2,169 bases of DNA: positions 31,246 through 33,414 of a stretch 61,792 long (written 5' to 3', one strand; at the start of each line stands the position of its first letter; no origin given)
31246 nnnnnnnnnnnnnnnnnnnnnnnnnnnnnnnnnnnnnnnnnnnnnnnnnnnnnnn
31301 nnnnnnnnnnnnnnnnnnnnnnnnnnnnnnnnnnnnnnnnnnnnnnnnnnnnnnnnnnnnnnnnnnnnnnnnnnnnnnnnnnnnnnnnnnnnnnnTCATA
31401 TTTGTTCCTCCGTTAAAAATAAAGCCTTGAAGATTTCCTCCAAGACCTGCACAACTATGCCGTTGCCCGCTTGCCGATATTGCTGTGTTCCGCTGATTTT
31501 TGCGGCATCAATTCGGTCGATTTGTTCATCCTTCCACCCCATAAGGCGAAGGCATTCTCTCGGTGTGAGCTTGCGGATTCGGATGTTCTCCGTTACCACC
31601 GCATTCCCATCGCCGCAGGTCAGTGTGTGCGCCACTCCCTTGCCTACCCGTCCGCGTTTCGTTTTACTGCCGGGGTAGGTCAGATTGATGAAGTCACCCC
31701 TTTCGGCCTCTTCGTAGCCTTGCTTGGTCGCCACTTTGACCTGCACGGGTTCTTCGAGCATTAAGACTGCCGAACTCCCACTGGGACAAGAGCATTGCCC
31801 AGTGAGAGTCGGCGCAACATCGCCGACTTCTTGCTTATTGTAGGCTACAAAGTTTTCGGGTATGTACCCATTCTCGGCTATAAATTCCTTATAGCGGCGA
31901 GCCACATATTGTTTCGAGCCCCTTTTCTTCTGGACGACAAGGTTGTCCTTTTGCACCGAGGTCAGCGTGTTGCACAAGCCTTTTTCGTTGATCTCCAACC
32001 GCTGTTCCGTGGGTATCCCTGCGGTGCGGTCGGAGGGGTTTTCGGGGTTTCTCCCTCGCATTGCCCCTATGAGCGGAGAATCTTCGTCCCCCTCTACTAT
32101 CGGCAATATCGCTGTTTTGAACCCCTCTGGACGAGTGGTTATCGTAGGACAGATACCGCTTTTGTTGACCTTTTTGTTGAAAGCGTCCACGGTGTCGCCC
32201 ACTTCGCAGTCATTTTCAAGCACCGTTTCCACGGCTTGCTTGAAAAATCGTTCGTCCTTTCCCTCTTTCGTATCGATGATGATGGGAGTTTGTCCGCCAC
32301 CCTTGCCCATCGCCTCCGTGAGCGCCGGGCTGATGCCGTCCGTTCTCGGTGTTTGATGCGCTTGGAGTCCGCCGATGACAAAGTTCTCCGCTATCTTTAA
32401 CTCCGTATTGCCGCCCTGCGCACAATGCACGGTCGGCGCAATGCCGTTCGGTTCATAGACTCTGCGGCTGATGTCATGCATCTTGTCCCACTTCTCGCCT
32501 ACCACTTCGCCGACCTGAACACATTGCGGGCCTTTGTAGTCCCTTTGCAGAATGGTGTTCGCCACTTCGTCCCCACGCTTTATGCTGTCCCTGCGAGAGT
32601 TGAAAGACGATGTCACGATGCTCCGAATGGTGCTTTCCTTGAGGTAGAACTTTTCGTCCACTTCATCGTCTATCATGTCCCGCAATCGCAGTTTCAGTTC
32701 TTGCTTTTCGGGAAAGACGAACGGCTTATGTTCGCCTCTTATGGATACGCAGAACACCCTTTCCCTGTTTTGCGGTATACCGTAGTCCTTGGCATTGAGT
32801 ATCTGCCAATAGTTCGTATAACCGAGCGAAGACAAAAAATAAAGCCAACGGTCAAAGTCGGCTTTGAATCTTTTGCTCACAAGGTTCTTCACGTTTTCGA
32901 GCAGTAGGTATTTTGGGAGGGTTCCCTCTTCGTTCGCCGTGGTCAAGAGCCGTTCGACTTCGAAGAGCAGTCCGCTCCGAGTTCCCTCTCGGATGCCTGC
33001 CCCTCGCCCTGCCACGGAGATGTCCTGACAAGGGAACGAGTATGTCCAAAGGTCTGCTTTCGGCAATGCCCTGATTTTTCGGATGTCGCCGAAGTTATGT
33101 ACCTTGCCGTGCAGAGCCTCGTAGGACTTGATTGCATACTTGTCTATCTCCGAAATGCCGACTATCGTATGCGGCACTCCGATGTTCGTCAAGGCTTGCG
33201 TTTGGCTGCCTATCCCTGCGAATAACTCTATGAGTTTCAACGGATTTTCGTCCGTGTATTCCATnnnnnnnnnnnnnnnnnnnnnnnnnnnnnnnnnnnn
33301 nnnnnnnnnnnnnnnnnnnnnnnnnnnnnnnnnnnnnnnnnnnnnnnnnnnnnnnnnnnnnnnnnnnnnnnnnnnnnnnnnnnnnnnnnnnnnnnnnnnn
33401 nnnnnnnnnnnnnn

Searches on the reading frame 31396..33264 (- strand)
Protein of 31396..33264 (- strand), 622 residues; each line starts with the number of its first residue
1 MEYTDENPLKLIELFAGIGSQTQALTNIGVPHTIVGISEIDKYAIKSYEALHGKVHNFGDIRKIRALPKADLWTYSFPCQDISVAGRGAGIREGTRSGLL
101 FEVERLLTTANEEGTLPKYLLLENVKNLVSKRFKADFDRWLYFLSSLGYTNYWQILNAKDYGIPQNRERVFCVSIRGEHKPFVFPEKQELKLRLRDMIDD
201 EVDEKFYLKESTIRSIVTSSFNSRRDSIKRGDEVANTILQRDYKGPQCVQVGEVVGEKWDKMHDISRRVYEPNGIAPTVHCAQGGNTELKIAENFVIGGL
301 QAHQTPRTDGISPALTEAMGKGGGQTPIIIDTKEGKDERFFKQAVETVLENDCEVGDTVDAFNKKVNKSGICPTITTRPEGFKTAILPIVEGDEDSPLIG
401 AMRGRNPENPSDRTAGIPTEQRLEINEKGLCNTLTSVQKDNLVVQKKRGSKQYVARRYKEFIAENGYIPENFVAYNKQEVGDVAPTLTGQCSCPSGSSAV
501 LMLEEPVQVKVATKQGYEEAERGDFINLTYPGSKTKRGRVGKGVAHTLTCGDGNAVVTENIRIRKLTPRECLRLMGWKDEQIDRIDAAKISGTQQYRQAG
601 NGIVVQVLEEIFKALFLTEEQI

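Call 95: search_protein_families(library=phrogs, proteins=[window:31396-33264:-], max_evalue=0.00001)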
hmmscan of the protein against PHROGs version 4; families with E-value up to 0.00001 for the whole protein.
window:31396-33264:- (622 aa): 10 families
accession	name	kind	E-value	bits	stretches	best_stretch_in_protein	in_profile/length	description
phrog_116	-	other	2e-88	298.6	1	5-617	204-491/779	DNA methyltransferase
phrog_363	-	other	1.4e-48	166.7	1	3-277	48-287/327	DNA methyltransferase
phrog_16427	-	other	1e-36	127.8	1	507-616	60-169/235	DNA methyltransferase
phrog_8411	-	unknown function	1.9e-25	90.8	1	507-601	109-205/206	-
phrog_17284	-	unknown function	5.1e-14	53.1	1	553-616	148-211/245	-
phrog_16528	-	other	1.6e-13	51.8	1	496-616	98-218/236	DNA methyltransferase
phrog_26324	-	other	9.6e-13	49.6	1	531-615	115-203/210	DNA methyltransferase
phrog_5999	-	other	5.1e-09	37.1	1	9-103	3-103/109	DNA methyltransferase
phrog_29583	-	other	1.4e-08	34.9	1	74-176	83-190/468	DNA methyltransferase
phrog_13621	-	unknown function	1.1e-06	29.5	1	547-612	38-105/121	-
